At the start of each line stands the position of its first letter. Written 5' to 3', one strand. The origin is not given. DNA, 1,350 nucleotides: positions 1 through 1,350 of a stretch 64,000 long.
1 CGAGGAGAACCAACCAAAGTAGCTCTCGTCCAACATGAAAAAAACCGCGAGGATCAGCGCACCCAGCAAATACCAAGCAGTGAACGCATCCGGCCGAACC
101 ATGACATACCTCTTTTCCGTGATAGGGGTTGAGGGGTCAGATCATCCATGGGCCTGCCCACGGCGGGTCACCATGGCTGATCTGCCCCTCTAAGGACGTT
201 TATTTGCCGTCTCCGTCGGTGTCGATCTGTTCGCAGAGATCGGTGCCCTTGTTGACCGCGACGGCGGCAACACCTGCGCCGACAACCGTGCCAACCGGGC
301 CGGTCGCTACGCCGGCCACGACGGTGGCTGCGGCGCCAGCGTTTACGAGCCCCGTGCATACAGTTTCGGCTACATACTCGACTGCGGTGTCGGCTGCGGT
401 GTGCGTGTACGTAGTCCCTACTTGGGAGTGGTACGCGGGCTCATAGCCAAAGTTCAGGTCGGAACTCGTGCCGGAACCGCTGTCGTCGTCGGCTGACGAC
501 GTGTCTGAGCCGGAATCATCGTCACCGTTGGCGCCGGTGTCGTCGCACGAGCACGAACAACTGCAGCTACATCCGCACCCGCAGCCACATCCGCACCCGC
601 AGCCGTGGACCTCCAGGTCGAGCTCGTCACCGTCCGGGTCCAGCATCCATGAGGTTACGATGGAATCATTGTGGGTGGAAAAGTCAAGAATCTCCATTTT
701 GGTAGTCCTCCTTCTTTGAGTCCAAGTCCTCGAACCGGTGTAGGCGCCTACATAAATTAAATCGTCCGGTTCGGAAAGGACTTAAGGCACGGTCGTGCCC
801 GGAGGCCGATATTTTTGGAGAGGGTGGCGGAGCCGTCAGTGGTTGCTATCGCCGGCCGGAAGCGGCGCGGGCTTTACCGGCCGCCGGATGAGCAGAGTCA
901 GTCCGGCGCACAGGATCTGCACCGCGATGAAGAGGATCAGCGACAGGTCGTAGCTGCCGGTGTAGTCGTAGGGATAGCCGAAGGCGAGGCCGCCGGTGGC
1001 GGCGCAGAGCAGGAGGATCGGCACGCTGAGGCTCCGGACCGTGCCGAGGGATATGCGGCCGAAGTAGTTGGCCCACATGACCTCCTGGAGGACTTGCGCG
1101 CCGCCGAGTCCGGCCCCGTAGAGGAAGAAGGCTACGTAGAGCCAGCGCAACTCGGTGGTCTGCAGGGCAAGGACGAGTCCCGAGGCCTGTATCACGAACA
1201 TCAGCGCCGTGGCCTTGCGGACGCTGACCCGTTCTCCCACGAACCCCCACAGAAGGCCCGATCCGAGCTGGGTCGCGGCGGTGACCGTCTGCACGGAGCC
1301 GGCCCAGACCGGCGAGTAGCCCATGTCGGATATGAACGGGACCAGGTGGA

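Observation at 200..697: Cys-Gly/Cys-Ser dipeptide-repeat protein encoded by a perfect 18-bp tandem duplication, preceded by palindromic operators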

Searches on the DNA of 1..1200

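Call 75: search_rna_families(source=window, start=1, end=1200, threshold=evalue, max_evalue=1)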
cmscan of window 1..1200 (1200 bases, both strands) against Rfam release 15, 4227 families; matches with E-value up to 1: 0.
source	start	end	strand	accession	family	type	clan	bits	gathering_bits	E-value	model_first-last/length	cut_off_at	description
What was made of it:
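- Tried and rejected: An Rfam scan of window 1-1200 found no RNA family (call 75).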
